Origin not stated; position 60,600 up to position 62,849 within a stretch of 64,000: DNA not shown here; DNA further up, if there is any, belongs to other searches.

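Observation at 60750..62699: Pentaheme c-type cytochrome carrying a type IX secretion signal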

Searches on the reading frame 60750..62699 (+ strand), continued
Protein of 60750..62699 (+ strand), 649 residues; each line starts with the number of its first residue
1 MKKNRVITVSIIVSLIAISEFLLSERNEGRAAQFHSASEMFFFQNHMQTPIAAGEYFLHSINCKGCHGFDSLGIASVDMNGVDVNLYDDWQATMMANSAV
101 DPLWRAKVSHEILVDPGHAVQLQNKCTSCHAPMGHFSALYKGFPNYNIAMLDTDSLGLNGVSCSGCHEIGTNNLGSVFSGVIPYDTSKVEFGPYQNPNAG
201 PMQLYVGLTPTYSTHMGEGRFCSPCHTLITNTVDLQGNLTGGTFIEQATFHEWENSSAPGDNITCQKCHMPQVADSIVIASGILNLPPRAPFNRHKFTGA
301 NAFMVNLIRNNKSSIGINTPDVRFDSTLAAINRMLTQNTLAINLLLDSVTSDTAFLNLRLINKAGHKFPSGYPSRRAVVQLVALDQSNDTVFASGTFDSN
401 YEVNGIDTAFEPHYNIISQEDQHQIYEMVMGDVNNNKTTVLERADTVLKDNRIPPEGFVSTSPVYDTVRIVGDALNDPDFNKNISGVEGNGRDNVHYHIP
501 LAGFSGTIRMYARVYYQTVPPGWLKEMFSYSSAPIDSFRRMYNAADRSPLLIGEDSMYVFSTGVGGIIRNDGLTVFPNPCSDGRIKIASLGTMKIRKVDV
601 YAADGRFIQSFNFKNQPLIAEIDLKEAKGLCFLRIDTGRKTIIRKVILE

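Call 47: list_cluster_members(proteins=[P0181, P0182, P0184, P0190, P0201, P0213, P0227, P0244, P0258, P0202])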
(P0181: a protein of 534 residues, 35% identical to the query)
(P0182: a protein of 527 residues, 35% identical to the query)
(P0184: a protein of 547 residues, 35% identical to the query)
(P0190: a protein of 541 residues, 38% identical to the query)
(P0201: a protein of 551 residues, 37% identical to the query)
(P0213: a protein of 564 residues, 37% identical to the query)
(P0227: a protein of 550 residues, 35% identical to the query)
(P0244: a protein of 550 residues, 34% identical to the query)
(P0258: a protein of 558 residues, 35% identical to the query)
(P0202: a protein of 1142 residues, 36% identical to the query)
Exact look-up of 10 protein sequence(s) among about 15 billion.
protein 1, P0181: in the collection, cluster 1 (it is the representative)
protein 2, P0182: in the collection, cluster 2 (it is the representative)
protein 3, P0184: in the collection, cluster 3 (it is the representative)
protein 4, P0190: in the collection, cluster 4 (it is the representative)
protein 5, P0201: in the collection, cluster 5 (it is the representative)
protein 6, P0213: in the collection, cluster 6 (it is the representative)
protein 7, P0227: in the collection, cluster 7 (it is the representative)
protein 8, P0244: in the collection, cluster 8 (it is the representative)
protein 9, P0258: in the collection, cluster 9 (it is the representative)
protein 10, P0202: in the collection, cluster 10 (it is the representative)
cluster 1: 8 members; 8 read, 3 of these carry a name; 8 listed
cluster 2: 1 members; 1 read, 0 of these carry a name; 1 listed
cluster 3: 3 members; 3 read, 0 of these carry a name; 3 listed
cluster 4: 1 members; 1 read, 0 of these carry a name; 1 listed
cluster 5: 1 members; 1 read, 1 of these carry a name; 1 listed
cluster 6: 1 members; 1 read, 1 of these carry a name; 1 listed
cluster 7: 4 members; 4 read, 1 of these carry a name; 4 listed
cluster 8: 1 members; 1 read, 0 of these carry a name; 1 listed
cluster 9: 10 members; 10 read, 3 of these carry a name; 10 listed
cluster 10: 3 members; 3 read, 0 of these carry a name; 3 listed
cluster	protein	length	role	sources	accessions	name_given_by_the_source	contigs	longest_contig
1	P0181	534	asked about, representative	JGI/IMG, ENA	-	hypothetical protein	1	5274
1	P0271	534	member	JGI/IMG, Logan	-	hypothetical protein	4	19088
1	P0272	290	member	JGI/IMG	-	hypothetical protein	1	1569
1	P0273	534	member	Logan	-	-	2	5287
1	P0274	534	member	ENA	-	-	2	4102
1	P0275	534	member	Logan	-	-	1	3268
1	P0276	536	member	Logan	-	-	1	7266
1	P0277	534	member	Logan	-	-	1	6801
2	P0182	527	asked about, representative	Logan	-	-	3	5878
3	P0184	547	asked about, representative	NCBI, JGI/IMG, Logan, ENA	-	-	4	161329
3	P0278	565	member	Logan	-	-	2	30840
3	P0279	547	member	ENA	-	-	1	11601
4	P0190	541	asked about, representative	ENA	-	-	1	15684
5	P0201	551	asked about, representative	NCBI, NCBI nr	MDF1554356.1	MAG: multiheme c-type cytochrome [Deferrisomatales bacterium] | multiheme c-type cytochrome [Deferrisomatales bacterium]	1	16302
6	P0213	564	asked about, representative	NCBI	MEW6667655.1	MAG: hypothetical protein AB1512_20800 [Thermodesulfobacteriota bacterium]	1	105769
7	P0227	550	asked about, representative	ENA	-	-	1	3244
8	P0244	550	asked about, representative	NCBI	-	-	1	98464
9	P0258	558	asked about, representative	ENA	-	-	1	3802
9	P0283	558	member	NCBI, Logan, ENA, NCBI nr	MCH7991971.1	MAG: hypothetical protein IIC35_06095 [Gemmatimonadetes bacterium] | hypothetical protein [Gemmatimonadota bacterium]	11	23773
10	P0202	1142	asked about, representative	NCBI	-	-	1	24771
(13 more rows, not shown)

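Call 48: search_protein_families(library=pfam, proteins=[P0193, P0202, P0189, P0192, P0197, P0242, P0256, P0127], max_evalue=0.0001)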
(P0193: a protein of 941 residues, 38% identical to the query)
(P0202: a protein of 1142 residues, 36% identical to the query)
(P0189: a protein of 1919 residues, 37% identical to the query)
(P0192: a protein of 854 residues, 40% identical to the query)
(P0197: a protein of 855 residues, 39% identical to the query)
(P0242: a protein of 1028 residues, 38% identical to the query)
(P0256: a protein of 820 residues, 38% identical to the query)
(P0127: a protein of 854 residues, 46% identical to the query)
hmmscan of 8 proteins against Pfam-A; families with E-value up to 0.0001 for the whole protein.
P0193 (941 aa): 2 families
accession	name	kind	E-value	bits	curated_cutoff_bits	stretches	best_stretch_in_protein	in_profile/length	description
PF07995.17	GSDH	-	1.1e-19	71.4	25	1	69-403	2-325/332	Glucose / Sorbosone dehydrogenase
PF13442.11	Cytochrome_CBB3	-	7.2e-05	23.5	27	0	438-471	12-42/68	Cytochrome C oxidase, cbb3-type, subunit III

P0202 (1142 aa): 5 families
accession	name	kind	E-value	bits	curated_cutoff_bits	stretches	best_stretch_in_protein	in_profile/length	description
PF07995.17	GSDH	-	2.8e-38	132.5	25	1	43-291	1-226/332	Glucose / Sorbosone dehydrogenase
PF00754.31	F5_F8_type_C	-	2.1e-22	80.1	28.2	1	458-573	5-122/127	F5/8 type C domain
PF22633.2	F5_F8_type_C_2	-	1.4e-21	77.3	27.8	1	476-561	1-91/91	NedA-like, galactose-binding domain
PF22113.1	Mtrc-MtrF_II-IV_dom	-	5.8e-06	26.4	30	0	596-730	21-148/176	Outer membrane cytochrome MtrC/MtrF-like, domains II/IV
PF14522.11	Cytochrome_C7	-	2.4e-05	24.5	24.8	0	597-711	6-67/67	Cytochrome c7 and related cytochrome c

P0189 (1919 aa): 1 family
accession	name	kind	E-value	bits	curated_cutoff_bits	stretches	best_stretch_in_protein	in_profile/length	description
PF13442.11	Cytochrome_CBB3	-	1e-05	26.2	27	0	1747-1822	5-67/68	Cytochrome C oxidase, cbb3-type, subunit III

P0192 (854 aa): 3 families
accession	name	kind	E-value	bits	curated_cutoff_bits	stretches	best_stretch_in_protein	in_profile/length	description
PF22113.1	Mtrc-MtrF_II-IV_dom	-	1.6e-08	34.7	30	0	353-467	77-166/176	Outer membrane cytochrome MtrC/MtrF-like, domains II/IV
PF14522.11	Cytochrome_C7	-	1.4e-05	25.3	24.8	0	515-572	37-66/67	Cytochrome c7 and related cytochrome c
PF14537.11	Cytochrom_c3_2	-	5.7e-05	23.9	25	0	410-466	22-66/79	Cytochrome c3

P0197 (855 aa): 2 families
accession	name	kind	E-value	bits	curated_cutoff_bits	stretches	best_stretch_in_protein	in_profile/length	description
PF22113.1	Mtrc-MtrF_II-IV_dom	-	3.6e-06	27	30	0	66-175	81-165/176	Outer membrane cytochrome MtrC/MtrF-like, domains II/IV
PF14522.11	Cytochrome_C7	-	3.6e-05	24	24.8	0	66-174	13-67/67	Cytochrome c7 and related cytochrome c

P0242 (1028 aa): 2 families
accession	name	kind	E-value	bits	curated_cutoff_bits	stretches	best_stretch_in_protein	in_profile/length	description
PF22113.1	Mtrc-MtrF_II-IV_dom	-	1.4e-07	31.6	30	0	54-170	76-167/176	Outer membrane cytochrome MtrC/MtrF-like, domains II/IV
PF14522.11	Cytochrome_C7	-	1e-05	25.7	24.8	0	59-167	13-67/67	Cytochrome c7 and related cytochrome c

P0256 (820 aa): 7 families
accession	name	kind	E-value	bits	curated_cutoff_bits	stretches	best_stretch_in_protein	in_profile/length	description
PF00404.24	Dockerin_1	-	1.1e-08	35.5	22.9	1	763-809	3-56/57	Dockerin type I domain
PF04862.18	DUF642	-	2.6e-07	31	27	1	24-171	1-144/157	Protein of unknown function (DUF642)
PF22113.1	Mtrc-MtrF_II-IV_dom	-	4.8e-06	26.6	30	0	214-325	80-164/176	Outer membrane cytochrome MtrC/MtrF-like, domains II/IV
PF14522.11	Cytochrome_C7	-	9e-06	25.9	24.8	0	210-325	7-67/67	Cytochrome c7 and related cytochrome c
PF14537.11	Cytochrom_c3_2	-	2.2e-05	25.3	25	0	267-325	21-65/79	Cytochrome c3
PF13442.11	Cytochrome_CBB3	-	2.9e-05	24.8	27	0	267-292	6-30/68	Cytochrome C oxidase, cbb3-type, subunit III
PF02412.23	TSP_3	-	8e-05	22.7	25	0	727-748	15-36/36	Thrombospondin type 3 repeat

P0127 (854 aa): 3 families
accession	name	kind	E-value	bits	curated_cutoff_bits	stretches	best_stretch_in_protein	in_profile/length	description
PF18962.6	Por_Secre_tail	-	6.8e-10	39.5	27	1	764-851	1-73/75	Secretion system C-terminal sorting domain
PF14522.11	Cytochrome_C7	-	9.1e-10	38.7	24.8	0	113-163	8-49/67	Cytochrome c7 and related cytochrome c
PF22113.1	Mtrc-MtrF_II-IV_dom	-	4.4e-07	30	30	0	51-164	75-165/176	Outer membrane cytochrome MtrC/MtrF-like, domains II/IV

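Call 53: search_solved_structures(query=A2, max_evalue=1, show_alignments=3)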
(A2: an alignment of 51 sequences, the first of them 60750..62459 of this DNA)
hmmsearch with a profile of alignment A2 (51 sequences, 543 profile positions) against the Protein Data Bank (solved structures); distinct sequences matched with E-value up to 1: 35.
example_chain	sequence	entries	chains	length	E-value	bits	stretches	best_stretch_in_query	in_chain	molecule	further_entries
5ze8_A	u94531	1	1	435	6e-14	54.7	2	321-384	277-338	cytochrome c552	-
9wt8_A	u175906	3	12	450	6.5e-09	38.1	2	1-265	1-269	Cytochrome c,Multiheme cytochrome c selenoprotein (MccSep)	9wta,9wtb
9wt9_A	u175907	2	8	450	7.4e-09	37.9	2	1-265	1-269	Cytochrome c,Multiheme cytochrome c selenoprotein mutant (MccSep U325A) | Cytochrome c,Multiheme cytochrome c selenoprotein (MccSep)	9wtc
8bcx_A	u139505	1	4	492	2.8e-05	26.1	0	50-85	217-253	Nitrite reductase (cytochrome; ammonia-forming)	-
8wdu_C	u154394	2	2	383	0.0031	19.3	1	112-156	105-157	Photosynthetic reaction center cytochrome c subunit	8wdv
5b5m_C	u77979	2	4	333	0.019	16.7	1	112-156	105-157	Photosynthetic reaction center cytochrome c subunit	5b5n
7c52_C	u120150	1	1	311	0.02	16.6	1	112-156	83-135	Photosynthetic reaction center cytochrome c subunit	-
8imn_5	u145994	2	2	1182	0.022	16.5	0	414-456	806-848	CpcN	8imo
6v0a_A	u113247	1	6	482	0.031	16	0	113-166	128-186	Nitrite reductase (cytochrome; ammonia-forming)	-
3wmm_C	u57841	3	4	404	0.031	16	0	112-156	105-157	Photosynthetic reaction center C subunit | Photosynthetic reaction center cytochrome c subunit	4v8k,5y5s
1eys_C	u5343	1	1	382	0.042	15.6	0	112-156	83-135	PHOTOSYNTHETIC REACTION CENTER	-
1qdb_A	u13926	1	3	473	0.042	15.6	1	237-266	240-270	CYTOCHROME C NITRITE REDUCTASE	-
3rn1_A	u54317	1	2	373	0.23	13.2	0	97-134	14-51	Methylamine utilization protein MauG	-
8zk2_C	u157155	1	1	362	0.25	13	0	111-156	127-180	Photosynthetic reaction center cytochrome c subunit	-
7vrj_C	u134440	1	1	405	0.27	12.9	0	112-156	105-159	Photosynthetic reaction center cytochrome c subunit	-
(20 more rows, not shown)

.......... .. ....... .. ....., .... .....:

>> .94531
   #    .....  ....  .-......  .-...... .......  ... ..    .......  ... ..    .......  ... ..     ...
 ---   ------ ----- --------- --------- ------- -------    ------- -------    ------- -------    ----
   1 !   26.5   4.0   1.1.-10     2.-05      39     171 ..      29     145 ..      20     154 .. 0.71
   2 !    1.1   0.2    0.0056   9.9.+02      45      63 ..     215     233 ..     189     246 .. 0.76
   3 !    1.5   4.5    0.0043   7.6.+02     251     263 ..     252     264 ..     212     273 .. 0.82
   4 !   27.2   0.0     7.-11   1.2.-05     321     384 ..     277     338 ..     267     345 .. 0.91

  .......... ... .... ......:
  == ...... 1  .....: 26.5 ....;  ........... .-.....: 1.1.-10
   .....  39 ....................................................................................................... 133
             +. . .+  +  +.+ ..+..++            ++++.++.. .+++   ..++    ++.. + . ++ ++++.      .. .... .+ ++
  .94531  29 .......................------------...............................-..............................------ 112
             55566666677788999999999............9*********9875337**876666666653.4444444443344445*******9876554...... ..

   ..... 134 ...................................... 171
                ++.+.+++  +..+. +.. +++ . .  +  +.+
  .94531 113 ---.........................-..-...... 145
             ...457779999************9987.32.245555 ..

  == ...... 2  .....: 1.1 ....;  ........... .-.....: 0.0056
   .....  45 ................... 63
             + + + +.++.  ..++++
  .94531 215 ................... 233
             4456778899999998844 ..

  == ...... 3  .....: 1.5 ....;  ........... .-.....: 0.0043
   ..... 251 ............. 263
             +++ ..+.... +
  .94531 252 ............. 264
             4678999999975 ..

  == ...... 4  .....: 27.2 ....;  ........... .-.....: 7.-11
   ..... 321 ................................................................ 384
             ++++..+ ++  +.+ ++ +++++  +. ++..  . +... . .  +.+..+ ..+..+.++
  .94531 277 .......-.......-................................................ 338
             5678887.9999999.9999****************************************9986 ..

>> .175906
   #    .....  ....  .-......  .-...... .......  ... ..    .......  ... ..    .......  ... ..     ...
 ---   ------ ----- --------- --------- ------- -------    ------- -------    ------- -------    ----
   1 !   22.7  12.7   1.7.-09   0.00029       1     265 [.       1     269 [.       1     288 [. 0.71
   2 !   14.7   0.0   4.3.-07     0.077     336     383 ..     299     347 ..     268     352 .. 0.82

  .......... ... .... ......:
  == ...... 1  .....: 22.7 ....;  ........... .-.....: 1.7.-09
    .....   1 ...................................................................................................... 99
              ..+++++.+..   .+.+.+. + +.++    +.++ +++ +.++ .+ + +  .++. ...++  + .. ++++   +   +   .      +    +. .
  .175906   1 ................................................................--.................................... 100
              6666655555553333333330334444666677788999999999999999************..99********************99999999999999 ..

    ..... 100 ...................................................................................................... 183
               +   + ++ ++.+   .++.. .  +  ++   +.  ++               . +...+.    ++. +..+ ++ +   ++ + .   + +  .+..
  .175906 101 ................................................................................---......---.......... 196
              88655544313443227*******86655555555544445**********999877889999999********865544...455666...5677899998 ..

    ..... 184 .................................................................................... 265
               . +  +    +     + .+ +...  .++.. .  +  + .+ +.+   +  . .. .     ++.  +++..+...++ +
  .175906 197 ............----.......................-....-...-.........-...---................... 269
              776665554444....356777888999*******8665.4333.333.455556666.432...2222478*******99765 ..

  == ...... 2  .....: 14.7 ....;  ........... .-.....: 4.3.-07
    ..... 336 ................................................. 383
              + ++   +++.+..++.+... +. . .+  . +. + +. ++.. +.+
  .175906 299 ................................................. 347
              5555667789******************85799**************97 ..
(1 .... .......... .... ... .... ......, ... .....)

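Call 54: find_encoding_contigs(protein=P0184, flank=10000, max_places=2)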
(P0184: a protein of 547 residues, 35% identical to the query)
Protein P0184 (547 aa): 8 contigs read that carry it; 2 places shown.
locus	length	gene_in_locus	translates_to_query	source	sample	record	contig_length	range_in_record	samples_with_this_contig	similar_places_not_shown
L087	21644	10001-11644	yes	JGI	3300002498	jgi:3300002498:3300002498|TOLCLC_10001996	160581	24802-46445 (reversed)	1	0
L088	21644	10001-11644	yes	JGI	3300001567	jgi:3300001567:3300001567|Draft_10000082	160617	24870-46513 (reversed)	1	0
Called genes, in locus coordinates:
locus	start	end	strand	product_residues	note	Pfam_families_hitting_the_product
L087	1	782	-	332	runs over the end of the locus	PF00702:Hydrolase, PF12710:HAD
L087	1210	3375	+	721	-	-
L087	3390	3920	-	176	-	-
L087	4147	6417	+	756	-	PF00930:DPPIV_N, PF26549:Tricorn_N (faint), PF07676:PD40 (faint), PF20434:BD-FAE (faint), PF00326:Peptidase_S9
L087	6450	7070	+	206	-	PF06439:3keto-disac_hyd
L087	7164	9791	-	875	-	-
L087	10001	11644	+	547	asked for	-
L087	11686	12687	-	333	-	PF01547:SBP_bac_1, PF13531:SBP_bac_11, PF13416:SBP_bac_8 (weak), PF13343:SBP_bac_6 (weak)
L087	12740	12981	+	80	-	-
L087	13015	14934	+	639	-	-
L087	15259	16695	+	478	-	-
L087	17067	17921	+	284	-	PF18928:DUF5677 (weak)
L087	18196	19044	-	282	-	-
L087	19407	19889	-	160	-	-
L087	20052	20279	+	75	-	-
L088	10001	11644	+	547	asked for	-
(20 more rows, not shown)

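Call 55: find_encoding_contigs(protein=P0213, flank=8000, max_places=1)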
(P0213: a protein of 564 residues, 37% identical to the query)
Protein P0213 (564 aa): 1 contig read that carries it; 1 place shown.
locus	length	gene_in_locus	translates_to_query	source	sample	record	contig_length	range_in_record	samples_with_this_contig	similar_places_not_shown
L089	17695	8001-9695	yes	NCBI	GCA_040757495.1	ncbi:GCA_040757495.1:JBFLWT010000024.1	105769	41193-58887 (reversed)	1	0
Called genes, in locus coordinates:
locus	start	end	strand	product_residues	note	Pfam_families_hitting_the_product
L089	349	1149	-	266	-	PF00528:BPD_transp_1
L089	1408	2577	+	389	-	PF00089:Trypsin, PF13365:Trypsin_2, PF13180:PDZ_2 (weak)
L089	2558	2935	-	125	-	-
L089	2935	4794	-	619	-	PF02730:AFOR_N, PF01314:AFOR_C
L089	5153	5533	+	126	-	PF00376:MerR, PF13411:MerR_1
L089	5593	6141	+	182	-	PF05573:NosL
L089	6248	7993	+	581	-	PF07732:Cu-oxidase_3, PF00394:Cu-oxidase, PF07731:Cu-oxidase_2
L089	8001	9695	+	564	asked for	-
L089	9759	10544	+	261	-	PF02463:SMC_N (weak), PF00005:ABC_tran, PF25199:nSTAND_NTPase5 (faint), PF13304:AAA_21 (faint)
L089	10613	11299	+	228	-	-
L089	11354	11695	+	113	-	-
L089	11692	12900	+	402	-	PF02687:FtsX (weak)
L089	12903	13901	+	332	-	-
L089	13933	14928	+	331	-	PF25954:Beta-barrel_RND_2, PF25967:RND-MFP_C (weak), PF25975:CzcB_C (weak)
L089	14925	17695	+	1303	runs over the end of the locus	PF00873:ACR_tran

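Call 56: find_encoding_contigs(protein=P0244, flank=8000, max_places=1)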
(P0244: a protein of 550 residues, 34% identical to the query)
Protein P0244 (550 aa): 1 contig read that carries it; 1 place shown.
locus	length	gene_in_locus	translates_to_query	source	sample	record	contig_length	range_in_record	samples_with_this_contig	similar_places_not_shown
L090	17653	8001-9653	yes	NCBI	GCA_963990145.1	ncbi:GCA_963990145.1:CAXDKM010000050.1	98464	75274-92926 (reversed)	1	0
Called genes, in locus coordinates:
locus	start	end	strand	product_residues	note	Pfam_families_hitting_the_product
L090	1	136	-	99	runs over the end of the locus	PF01809:YidD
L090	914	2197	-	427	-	PF00919:UPF0004, PF04055:Radical_SAM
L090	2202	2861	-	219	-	-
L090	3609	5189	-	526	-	PF00009:GTP_EFTU, PF01926:MMR_HSR1 (weak), PF22042:EF-G_D2, PF03144:GTP_EFTU_D2, PF16658:RF3_C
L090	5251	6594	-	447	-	PF00012:HSP70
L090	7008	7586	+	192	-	PF10469:AKAP7_NLS, PF02834:LigT_PEase, PF13563:2_5_RNA_ligase2, PF02834:LigT_PEase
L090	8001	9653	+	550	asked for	PF22113:Mtrc-MtrF_II-IV_dom (faint)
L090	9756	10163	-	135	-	PF13442:Cytochrome_CBB3, PF00034:Cytochrom_C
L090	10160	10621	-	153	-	PF00578:AhpC-TSA, PF08534:Redoxin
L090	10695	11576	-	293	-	-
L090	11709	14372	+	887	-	-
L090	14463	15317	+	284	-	PF00753:Lactamase_B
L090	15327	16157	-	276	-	PF18900:DUF5656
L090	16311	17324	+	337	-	-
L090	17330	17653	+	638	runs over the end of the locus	PF02518:HATPase_c, PF00204:DNA_gyraseB, PF01751:Toprim, PF00986:DNA_gyraseB_C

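Call 57: find_encoding_contigs(protein=P0283, flank=8000, max_places=1)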
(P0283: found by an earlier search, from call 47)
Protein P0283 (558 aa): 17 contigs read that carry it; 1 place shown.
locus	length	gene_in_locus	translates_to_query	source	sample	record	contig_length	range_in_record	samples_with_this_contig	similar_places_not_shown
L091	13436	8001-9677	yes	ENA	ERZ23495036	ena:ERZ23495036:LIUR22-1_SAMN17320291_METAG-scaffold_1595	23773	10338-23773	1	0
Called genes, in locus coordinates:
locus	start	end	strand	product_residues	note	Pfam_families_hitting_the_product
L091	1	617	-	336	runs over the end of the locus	PF01522:Polysacc_deac_1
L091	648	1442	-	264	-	PF13620:CarboxypepD_reg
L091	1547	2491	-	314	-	PF02567:PhzC-PhzF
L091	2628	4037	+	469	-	PF00474:SSF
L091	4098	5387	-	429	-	PF01546:Peptidase_M20 (weak), PF04389:Peptidase_M28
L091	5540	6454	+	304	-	PF00850:Hist_deacetyl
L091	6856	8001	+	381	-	PF13442:Cytochrome_CBB3, PF00034:Cytochrom_C (weak)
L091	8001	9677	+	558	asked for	PF14522:Cytochrome_C7 (faint), PF22113:Mtrc-MtrF_II-IV_dom (faint)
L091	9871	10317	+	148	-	PF08327:AHSA1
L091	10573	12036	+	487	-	PF00089:Trypsin, PF13365:Trypsin_2, PF00595:PDZ, PF13180:PDZ_2, PF14685:PDZ_Tricorn (faint), PF17820:PDZ_6, PF13180:PDZ_2 (weak)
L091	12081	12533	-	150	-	PF13474:SnoaL_3, PF14534:DUF4440, PF12680:SnoaL_2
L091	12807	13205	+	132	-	PF25056:DUF7793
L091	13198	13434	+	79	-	?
